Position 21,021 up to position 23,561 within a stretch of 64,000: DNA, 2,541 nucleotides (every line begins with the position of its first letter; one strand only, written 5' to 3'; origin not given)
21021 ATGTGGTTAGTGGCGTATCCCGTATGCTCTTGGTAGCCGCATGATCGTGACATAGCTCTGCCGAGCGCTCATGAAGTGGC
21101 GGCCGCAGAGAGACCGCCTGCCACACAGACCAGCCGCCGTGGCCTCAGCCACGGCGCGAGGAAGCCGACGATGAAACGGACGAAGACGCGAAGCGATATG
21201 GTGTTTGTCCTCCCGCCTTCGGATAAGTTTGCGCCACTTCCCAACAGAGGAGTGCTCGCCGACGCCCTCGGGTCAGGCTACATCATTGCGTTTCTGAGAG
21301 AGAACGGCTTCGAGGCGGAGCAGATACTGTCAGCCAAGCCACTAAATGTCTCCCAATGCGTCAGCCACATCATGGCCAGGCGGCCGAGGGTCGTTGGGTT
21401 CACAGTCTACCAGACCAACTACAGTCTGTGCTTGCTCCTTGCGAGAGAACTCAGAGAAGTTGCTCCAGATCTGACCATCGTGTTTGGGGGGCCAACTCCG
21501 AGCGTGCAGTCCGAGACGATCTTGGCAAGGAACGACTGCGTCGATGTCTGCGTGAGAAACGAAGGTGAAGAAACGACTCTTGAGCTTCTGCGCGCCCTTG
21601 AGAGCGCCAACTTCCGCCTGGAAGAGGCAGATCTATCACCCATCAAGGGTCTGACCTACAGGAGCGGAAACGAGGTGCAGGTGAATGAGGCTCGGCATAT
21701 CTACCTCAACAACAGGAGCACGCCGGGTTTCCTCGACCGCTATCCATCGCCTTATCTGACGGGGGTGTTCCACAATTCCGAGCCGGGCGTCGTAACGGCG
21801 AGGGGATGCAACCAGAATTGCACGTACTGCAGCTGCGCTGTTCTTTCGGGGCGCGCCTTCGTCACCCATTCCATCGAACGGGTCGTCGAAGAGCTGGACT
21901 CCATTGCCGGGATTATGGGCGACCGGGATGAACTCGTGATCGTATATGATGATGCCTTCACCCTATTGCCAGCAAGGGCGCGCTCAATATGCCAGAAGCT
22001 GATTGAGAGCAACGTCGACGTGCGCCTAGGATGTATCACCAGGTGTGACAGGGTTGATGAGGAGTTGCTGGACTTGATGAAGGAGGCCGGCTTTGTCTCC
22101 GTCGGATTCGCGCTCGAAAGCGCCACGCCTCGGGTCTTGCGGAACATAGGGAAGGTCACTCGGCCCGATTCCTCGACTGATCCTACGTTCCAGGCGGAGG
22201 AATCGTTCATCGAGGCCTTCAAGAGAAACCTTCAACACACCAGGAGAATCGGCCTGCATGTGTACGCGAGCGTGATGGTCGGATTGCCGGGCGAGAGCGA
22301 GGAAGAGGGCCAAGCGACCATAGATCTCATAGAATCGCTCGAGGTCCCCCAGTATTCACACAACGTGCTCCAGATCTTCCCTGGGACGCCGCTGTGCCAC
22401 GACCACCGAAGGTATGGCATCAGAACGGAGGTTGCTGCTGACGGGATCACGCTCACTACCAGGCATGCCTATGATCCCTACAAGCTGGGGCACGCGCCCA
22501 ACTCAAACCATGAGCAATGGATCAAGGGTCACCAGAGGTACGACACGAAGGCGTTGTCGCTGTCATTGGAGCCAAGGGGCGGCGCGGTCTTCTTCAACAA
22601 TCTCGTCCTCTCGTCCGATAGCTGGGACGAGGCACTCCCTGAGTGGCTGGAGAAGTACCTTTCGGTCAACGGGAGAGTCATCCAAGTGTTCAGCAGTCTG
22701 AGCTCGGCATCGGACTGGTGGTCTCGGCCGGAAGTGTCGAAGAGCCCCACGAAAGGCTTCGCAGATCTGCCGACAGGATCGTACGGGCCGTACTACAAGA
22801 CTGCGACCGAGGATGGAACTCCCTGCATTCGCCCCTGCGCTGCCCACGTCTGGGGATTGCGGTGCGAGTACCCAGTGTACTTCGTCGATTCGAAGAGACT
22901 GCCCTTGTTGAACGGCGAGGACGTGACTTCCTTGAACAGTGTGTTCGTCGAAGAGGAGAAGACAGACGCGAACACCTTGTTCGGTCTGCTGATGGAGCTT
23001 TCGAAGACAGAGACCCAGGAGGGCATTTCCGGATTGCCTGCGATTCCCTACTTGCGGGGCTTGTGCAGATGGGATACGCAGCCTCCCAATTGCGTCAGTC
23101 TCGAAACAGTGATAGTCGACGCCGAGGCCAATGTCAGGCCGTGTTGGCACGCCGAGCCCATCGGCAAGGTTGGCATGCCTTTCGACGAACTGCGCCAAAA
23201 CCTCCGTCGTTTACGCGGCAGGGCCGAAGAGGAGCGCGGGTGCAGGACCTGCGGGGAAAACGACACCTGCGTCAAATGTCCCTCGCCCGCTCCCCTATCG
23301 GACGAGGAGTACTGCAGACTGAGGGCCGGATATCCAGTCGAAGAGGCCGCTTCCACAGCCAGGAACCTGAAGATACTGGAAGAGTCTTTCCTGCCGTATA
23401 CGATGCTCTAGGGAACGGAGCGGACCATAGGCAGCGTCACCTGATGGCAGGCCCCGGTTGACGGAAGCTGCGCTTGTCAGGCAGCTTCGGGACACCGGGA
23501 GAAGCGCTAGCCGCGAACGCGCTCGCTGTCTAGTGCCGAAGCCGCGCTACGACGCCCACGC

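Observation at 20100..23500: Low-GC island with a B12-binding radical SAM / SPASM-like enzyme and an adjacent small ORF: candidate peptide-modification (RiPP-like) cassette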

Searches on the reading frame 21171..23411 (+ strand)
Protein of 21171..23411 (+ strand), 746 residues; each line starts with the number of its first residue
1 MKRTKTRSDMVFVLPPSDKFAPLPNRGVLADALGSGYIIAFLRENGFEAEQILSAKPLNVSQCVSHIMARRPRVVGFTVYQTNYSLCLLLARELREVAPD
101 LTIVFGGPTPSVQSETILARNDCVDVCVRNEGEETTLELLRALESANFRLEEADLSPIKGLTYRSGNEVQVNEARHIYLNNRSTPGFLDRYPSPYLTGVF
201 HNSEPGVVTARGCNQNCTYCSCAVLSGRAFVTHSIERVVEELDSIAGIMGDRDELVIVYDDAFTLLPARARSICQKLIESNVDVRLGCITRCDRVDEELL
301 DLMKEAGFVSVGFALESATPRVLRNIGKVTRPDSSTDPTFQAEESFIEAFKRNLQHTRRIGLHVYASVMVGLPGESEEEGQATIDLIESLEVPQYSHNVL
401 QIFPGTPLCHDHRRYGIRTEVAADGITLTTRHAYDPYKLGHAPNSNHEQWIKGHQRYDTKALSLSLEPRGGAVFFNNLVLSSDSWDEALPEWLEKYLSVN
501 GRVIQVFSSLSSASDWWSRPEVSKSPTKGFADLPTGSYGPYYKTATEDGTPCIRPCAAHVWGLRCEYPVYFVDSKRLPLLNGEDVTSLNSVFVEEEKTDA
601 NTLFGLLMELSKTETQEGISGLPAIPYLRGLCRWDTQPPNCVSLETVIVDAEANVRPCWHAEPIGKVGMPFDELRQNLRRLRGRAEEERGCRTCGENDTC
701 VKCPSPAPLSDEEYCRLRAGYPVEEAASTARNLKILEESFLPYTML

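Call 7: search_protein_families(library=pfam, proteins=[window:21171-23411:+], max_evalue=0.01)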
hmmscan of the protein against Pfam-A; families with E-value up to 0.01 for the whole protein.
window:21171-23411:+ (746 aa): 2 families
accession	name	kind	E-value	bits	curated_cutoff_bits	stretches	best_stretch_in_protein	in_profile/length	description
PF04055.27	Radical_SAM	-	1.9e-22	80.7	29.5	1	208-387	2-166/166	Radical SAM superfamily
PF02310.24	B12-binding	-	3e-16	59.8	32.1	1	32-139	14-120/121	B12 binding domain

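Call 8: search_protein_families(library=ncbifam, proteins=[window:21171-23411:+], max_evalue=0.01)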
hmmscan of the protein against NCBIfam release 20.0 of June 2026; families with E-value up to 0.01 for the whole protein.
window:21171-23411:+ (746 aa): 28 families (the best 25 are shown)
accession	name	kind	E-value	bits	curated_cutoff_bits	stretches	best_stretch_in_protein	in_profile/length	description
NF050148.1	rSAM_ApyD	equivalog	1.6e-35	122.6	750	1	64-412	67-393/645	RiPP biosynthesis radical SAM protein ApyD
TIGR04479.1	bcpD_PhpK_rSAM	subfamily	1.5e-32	112.7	600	1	36-418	76-437/504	PhpK family radical SAM P-methyltransferase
TIGR03471.1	HpnJ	equivalog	1.1e-29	103.7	577.6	1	84-417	81-392/472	hopanoid biosynthesis associated radical SAM protein HpnJ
TIGR02026.1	BchE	equivalog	2.1e-25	89.6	481.35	1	36-331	26-321/497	magnesium-protoporphyrin IX monomethyl ester anaerobic oxidative cyclase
TIGR03975.1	rSAM_ocin_1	subfamily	2.6e-24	85.7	281.85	1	52-392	109-432/606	RiPP maturation radical SAM C-methyltransferase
NF033712.0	B12_rSAM_KedN5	subfamily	4.6e-23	81.3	700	1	68-279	59-266/624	KedN5 family methylcobalamin-dependent radical SAM C-methyltransferase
TIGR04072.2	rSAM_ladder_B12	equivalog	1.6e-20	73.2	360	1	92-417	91-377/443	lipid biosynthesis B12-binding/radical SAM protein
TIGR04014.1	B12_SAM_MJ_0865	equivalog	2.4e-19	69.5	360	1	93-411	56-357/434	methyl-coenzyme M reductase glutamine C-methyltransferase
TIGR04367.1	HpnR_B12_rSAM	equivalog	3e-16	59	650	1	33-317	23-295/490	hopanoid C-3 methylase HpnR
TIGR04385.1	B12_rSAM_cofa1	equivalog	9.8e-16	58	450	1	92-322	91-311/438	B12 lower ligand biosynthesis radical SAM protein BzaD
NF033070.1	rSAM_AprD4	equivalog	2.6e-15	56.3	500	1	209-408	201-386/456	AprD4 family radical SAM diol-dehydratase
TIGR04013.1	B12_SAM_MJ_1487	hypoth_equivalog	6.3e-15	54.9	251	1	58-243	29-190/382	TIGR04013 family B12-binding domain/radical SAM domain-containing protein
NF038361.1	rSAM_Sden_1168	equivalog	4.1e-13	48.7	575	1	72-411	141-472/560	Sden_1168 family B12-binding radical SAM P-methyltransferase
NF040542.1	rSAM_RCCLKC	equivalog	1.4e-12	47.5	450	1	87-329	65-304/423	arsinothricin biosynthesis radical SAM protein ArsL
TIGR04295.1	B12_rSAM_oligo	hypoth_equivalog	3.8e-12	45.6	400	1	102-328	103-314/422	TIGR04295 family B12-binding domain-containing radical SAM protein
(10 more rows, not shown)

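Call 12: find_homologous_proteins(query=window:21171-23411:+, max_evalue=0.001)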
Query window:21171-23411:+ (746 aa): 775 proteins with E <= 0.001 among 8000 candidates; the best 120 are listed.
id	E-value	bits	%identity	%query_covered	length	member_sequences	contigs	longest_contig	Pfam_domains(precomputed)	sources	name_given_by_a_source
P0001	0.0e+0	1715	100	99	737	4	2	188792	PF04055.28,PF02310.25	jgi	jgi:radical SAM superfamily enzyme YgiQ (UPF0313 family)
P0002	1.9e-231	788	47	99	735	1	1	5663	PF04055.28,PF02310.25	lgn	-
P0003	2.3e-231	788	49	99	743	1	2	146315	PF04055.28,PF02310.25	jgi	jgi:radical SAM superfamily enzyme YgiQ (UPF0313 family)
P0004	9.4e-210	717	44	98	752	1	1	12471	PF04055.28,PF02310.25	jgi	-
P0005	8.7e-207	707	45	98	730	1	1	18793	PF04055.28,PF02310.25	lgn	-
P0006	1.7e-201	689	44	98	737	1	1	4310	PF04055.28,PF02310.25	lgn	-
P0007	1.1e-200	687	43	98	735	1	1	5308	PF04055.28,PF02310.25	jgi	jgi:anaerobic magnesium-protoporphyrin IX monomethyl ester cyclase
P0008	1.7e-200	686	44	98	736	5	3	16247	PF04055.28,PF02310.25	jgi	jgi:radical SAM superfamily enzyme YgiQ (UPF0313 family)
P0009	2.7e-199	682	44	98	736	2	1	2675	PF04055.28,PF02310.25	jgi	jgi:radical SAM superfamily enzyme YgiQ (UPF0313 family)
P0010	1.5e-198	679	43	98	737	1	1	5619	PF04055.28,PF02310.25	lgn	-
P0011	2.4e-198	679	42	98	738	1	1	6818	PF04055.28,PF02310.25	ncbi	-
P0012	4.1e-198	678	44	98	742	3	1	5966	PF04055.28,PF02310.25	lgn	-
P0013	1.6e-197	676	43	98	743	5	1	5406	PF04055.28,PF02310.25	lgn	-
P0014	2.8e-197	675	43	99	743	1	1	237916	PF04055.28,PF02310.25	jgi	jgi:radical SAM superfamily enzyme YgiQ (UPF0313 family)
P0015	1.2e-195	670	43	97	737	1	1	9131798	PF04055.28,PF02310.25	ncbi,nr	ncbi:MAG: radical SAM protein [Candidatus Aminicenantes bacterium]|nr:MAG: radical SAM protein [Cand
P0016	1.0e-194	667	43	99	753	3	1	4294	PF04055.28,PF02310.25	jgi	-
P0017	8.4e-193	660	44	98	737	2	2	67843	PF04055.28,PF02310.25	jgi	-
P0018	1.0e-192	660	43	98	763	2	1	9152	PF04055.28,PF02310.25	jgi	jgi:radical SAM superfamily enzyme YgiQ (UPF0313 family)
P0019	3.4e-192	658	42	98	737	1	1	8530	PF04055.28,PF02310.25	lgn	-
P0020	1.4e-191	656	39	98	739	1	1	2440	PF04055.28,PF02310.25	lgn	-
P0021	4.9e-190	651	44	98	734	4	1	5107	PF04055.28,PF02310.25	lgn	-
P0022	1.6e-189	650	44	98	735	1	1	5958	PF04055.28,PF02310.25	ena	-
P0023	2.0e-189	649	42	98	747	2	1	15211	PF04055.28,PF02310.25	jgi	jgi:radical SAM superfamily enzyme YgiQ (UPF0313 family)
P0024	2.9e-189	649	43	98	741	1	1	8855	PF04055.28,PF02310.25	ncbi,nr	ncbi:MAG: radical SAM protein [bacterium]|nr:radical SAM protein [bacterium]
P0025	1.2e-188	647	42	95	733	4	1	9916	PF04055.28,PF02310.25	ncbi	-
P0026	1.3e-188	647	41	99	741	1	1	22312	PF04055.28,PF02310.25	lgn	-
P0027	9.5e-188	644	42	98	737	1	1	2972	PF04055.28,PF02310.25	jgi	jgi:radical SAM superfamily enzyme YgiQ (UPF0313 family)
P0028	1.3e-187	643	41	98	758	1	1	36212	PF04055.28,PF02310.25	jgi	-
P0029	1.3e-186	640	42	98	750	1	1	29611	PF04055.28,PF02310.25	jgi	jgi:anaerobic magnesium-protoporphyrin IX monomethyl ester cyclase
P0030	2.5e-186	639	43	98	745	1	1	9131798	PF04055.28,PF02310.25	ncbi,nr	ncbi:MAG: radical SAM protein [Candidatus Aminicenantes bacterium]|nr:MAG: radical SAM protein [Cand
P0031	1.1e-185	637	43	98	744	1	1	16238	PF04055.28,PF02310.25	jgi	jgi:radical SAM superfamily enzyme YgiQ (UPF0313 family)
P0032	2.6e-185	636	43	98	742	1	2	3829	PF04055.28,PF02310.25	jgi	jgi:radical SAM superfamily enzyme YgiQ (UPF0313 family)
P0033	2.9e-185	636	42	98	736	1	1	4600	PF04055.28,PF02310.25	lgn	-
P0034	2.8e-184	632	41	99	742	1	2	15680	PF04055.28,PF02310.25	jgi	jgi:anaerobic magnesium-protoporphyrin IX monomethyl ester cyclase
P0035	3.1e-184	632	41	99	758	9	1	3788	PF04055.28,PF02310.25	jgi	jgi:anaerobic magnesium-protoporphyrin IX monomethyl ester cyclase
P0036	4.0e-184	632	41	98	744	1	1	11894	PF04055.28,PF02310.25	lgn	-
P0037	3.6e-183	629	41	98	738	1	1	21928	PF04055.28,PF02310.25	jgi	jgi:radical SAM superfamily enzyme YgiQ (UPF0313 family)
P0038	6.2e-183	628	41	98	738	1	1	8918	PF04055.28,PF02310.25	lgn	-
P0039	2.5e-182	626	42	91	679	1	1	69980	PF04055.28,PF02310.25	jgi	jgi:radical SAM superfamily enzyme YgiQ (UPF0313 family)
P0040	8.6e-182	624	40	99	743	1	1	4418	PF04055.28,PF02310.25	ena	-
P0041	2.9e-181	622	41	98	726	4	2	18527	PF04055.28,PF02310.25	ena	-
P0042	3.3e-181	622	42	98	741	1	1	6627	PF04055.28,PF02310.25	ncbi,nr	ncbi:MAG: radical SAM protein [bacterium]|nr:radical SAM protein [bacterium]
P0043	3.7e-181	622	41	98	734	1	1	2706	PF04055.28,PF02310.25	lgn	-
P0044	5.7e-181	621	40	99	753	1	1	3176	PF04055.28,PF02310.25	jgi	jgi:anaerobic magnesium-protoporphyrin IX monomethyl ester cyclase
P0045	1.4e-180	620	40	98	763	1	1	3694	PF04055.28,PF02310.25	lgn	-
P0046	2.2e-179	616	41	98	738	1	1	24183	PF04055.28,PF02310.25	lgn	-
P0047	2.3e-179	616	42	98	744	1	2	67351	PF04055.28,PF02310.25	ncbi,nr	ncbi:MAG: radical SAM protein [Candidatus Aminicenantes bacterium]|nr:radical SAM protein [Candidatu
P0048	2.9e-179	616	41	99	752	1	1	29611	PF04055.28,PF02310.25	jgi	jgi:anaerobic magnesium-protoporphyrin IX monomethyl ester cyclase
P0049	1.7e-178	613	42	98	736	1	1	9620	PF04055.28,PF02310.25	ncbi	-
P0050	2.4e-178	613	41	97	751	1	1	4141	PF04055.28,PF02310.25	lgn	-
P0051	5.6e-178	611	40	99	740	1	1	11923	PF04055.28,PF02310.25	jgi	-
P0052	6.9e-178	611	41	99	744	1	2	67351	PF04055.28,PF02310.25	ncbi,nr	ncbi:MAG: radical SAM protein [Candidatus Aminicenantes bacterium]|nr:radical SAM protein [Candidatu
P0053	1.0e-177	611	40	98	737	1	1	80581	PF04055.28,PF02310.25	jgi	-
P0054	1.8e-177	610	40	99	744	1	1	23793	PF04055.28,PF02310.25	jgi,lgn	-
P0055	3.8e-177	609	40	99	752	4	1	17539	PF04055.28,PF02310.25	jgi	-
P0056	5.8e-177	608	42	97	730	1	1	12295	PF04055.28,PF02310.25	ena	-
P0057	9.3e-177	607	41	98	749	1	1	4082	PF04055.28,PF02310.25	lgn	-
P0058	9.8e-177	607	41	98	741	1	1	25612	PF04055.28,PF02310.25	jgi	jgi:radical SAM superfamily enzyme YgiQ (UPF0313 family)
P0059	5.5e-176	605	39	98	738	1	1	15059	PF04055.28,PF02310.25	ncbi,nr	ncbi:MAG: radical SAM protein [bacterium]|nr:radical SAM protein [bacterium]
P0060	1.2e-175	604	41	98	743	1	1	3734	PF04055.28,PF02310.25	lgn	-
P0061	5.9e-175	601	40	98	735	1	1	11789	PF04055.28,PF02310.25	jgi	jgi:radical SAM superfamily enzyme YgiQ (UPF0313 family)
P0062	7.1e-175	601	39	98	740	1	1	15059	PF04055.28,PF02310.25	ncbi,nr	ncbi:MAG: radical SAM protein [bacterium]|nr:radical SAM protein [bacterium]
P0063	1.1e-174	601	40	95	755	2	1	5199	PF04055.28,PF02310.25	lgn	-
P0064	3.2e-169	582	39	98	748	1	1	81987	PF04055.28,PF02310.25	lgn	-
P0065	3.5e-169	582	38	98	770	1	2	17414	PF04055.28,PF02310.25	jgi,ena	jgi:radical SAM superfamily enzyme YgiQ (UPF0313 family)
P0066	4.6e-169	582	41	92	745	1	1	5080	PF04055.28,PF02310.25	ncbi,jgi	ncbi:MAG: B12-binding domain-containing radical SAM protein [Promethearchaeota archaeon]|jgi:radical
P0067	2.4e-168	580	40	95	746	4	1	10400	PF04055.28,PF02310.25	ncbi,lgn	ncbi:MAG: B12-binding domain-containing radical SAM protein [Promethearchaeota archaeon]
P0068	4.4e-168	579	40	96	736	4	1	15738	PF04055.28,PF02310.25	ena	-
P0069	1.7e-167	577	40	95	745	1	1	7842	PF04055.28,PF02310.25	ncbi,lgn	ncbi:MAG: B12-binding domain-containing radical SAM protein [Candidatus Thorarchaeota archaeon]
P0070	2.0e-167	577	39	98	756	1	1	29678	PF04055.28,PF02310.25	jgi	jgi:radical SAM superfamily enzyme YgiQ (UPF0313 family)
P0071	2.2e-167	576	38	98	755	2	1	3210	PF04055.28,PF02310.25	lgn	-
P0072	2.8e-167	576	38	98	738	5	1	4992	PF04055.28,PF02310.25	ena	-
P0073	8.6e-167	574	40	95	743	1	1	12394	PF04055.28,PF02310.25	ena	-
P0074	2.2e-166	573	38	96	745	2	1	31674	PF04055.28,PF02310.25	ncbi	ncbi:MAG: B12-binding domain-containing radical SAM protein [Promethearchaeota archaeon]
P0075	2.5e-166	573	38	95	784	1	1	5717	PF04055.28,PF02310.25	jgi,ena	-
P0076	2.7e-166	573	39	96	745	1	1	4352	PF04055.28,PF02310.25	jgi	jgi:radical SAM superfamily enzyme YgiQ (UPF0313 family)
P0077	3.8e-166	572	38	97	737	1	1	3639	PF04055.28,PF02310.25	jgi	-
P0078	2.2e-165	570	39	95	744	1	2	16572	PF04055.28,PF02310.25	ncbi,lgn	ncbi:MAG: B12-binding domain-containing radical SAM protein [Promethearchaeota archaeon]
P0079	4.4e-165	569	39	97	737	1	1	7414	PF04055.28,PF02310.25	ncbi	-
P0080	3.2e-164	566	38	98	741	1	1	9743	PF04055.28,PF02310.25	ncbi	ncbi:B12-binding domain-containing radical SAM protein [Acidobacteriota bacterium]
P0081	3.8e-164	566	38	98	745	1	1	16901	PF04055.28,PF02310.25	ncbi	-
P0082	5.1e-164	565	38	98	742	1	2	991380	PF04055.28,PF02310.25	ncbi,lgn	-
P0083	6.9e-164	565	39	95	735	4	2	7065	PF04055.28,PF02310.25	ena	-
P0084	8.6e-164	565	39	95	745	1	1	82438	PF04055.28,PF02310.25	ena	-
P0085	9.1e-164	564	38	97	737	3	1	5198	PF04055.28,PF02310.25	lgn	-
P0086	1.9e-163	563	39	96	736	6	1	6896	PF04055.28,PF02310.25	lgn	-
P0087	2.0e-162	560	39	100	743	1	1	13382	PF04055.28,PF02310.25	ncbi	ncbi:MAG: B12-binding domain-containing radical SAM protein [Candidatus Hodarchaeota archaeon]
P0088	2.3e-162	560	39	98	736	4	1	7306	PF04055.28,PF02310.25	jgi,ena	-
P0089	1.2e-161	557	40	98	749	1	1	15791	PF04055.28,PF02310.25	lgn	-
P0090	2.3e-161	557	38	95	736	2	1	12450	PF04055.28,PF02310.25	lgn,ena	-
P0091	5.0e-161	555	40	93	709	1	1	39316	PF04055.28,PF02310.25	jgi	jgi:radical SAM superfamily enzyme YgiQ (UPF0313 family)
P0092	7.4e-161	555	37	98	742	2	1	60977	PF04055.28,PF02310.25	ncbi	ncbi:MAG: B12-binding domain-containing radical SAM protein [Promethearchaeota archaeon]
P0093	1.0e-160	554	39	92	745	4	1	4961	PF04055.28,PF02310.25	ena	-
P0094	1.2e-160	554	37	100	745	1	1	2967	PF04055.28,PF02310.25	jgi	jgi:radical SAM superfamily enzyme YgiQ (UPF0313 family)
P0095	1.4e-160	554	37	98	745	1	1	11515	PF04055.28,PF02310.25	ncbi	ncbi:MAG: B12-binding domain-containing radical SAM protein [Candidatus Odinarchaeota archaeon]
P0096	1.8e-160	554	38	99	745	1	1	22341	PF04055.28,PF02310.25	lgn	-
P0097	6.6e-160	552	40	94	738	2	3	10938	PF04055.28,PF02310.25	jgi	-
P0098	6.8e-160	552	38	96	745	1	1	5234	PF04055.28,PF02310.25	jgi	-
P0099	7.5e-160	552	39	95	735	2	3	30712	PF04055.28,PF02310.25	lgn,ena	-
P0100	9.3e-160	551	38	95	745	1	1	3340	PF04055.28,PF02310.25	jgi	-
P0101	3.2e-159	549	38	95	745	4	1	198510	PF04055.28,PF02310.25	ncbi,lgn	-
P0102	6.5e-159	548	38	98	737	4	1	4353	PF04055.28,PF02310.25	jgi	-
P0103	7.8e-159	548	39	95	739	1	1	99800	PF04055.28,PF02310.25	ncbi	ncbi:MAG: B12-binding domain-containing radical SAM protein [Promethearchaeota archaeon]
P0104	1.8e-158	547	38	96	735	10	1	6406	PF04055.28,PF02310.25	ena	-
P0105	1.9e-158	547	38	95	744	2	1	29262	PF04055.28,PF02310.25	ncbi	ncbi:MAG: B12-binding domain-containing radical SAM protein [Promethearchaeota archaeon]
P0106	2.0e-158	547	38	95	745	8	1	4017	PF04055.28,PF02310.25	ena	-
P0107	3.2e-158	546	39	96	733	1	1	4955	PF04055.28,PF02310.25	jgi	jgi:radical SAM protein with 4Fe4S-binding SPASM domain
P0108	9.4e-158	545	38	95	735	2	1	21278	PF04055.28,PF02310.25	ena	-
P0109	1.5e-157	544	37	98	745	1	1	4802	PF04055.28,PF02310.25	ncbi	ncbi:MAG: B12-binding domain-containing radical SAM protein [Candidatus Thorarchaeota archaeon]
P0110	2.6e-157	543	37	95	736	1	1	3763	PF04055.28,PF02310.25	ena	-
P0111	3.2e-157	543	38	96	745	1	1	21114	PF04055.28,PF02310.25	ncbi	-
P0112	3.9e-157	543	37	95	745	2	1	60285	PF04055.28,PF02310.25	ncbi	-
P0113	1.0e-156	541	39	95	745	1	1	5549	PF04055.28,PF02310.25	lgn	-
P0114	1.0e-156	541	37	99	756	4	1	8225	PF04055.28,PF02310.25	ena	-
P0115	1.3e-156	541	38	95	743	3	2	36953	PF04055.28,PF02310.25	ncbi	ncbi:MAG: B12-binding domain-containing radical SAM protein [Promethearchaeota archaeon]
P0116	1.4e-156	541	38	95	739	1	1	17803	PF04055.28,PF02310.25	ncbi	ncbi:MAG: B12-binding domain-containing radical SAM protein [Promethearchaeota archaeon]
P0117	3.1e-156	540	38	95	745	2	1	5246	PF04055.28,PF02310.25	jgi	-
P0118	4.0e-156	539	37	99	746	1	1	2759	PF04055.28,PF02310.25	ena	-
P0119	5.1e-156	539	39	95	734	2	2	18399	PF04055.28,PF02310.25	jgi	jgi:radical SAM superfamily enzyme YgiQ (UPF0313 family)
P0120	7.1e-156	538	38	92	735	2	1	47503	PF04055.28,PF02310.25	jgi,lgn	jgi:radical SAM superfamily enzyme YgiQ (UPF0313 family)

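Call 14: find_encoding_contigs(protein=P0003, flank=6000, max_places=3)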
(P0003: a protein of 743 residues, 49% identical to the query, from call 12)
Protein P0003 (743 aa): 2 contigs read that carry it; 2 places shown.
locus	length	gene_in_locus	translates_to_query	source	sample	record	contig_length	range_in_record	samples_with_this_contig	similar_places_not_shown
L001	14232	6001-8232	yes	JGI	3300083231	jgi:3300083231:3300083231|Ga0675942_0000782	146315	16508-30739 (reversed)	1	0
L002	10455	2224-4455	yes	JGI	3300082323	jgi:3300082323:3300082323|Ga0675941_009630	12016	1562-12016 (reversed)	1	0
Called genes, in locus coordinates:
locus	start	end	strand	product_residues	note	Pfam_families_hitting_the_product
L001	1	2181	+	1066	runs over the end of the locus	PF12894:ANAPC4_WD40 (faint), PF26549:Tricorn_N, PF07676:PD40 (weak), PF26550:Tricorn_2nd, PF07676:PD40 (weak), PF14684:Tricorn_C1, PF14685:PDZ_Tricorn, PF03572:Peptidase_S41, +4 more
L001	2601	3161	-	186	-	-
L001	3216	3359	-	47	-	-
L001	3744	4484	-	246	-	PF00239:Resolvase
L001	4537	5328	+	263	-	-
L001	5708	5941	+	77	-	-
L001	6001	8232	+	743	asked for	PF02310:B12-binding, PF04055:Radical_SAM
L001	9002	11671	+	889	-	PF02369:Big_1 (faint), PF13620:CarboxypepD_reg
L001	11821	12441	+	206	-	PF01797:Y1_Tnp (weak)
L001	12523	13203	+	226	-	-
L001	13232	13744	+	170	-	PF00583:Acetyltransf_1, PF13508:Acetyltransf_7 (weak)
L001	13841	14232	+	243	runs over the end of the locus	PF13489:Methyltransf_23, PF13847:Methyltransf_31 (weak), PF08241:Methyltransf_11, PF08242:Methyltransf_12, PF13649:Methyltransf_25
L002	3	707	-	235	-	?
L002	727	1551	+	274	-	-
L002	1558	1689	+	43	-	-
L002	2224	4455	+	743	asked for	PF02310:B12-binding, PF04055:Radical_SAM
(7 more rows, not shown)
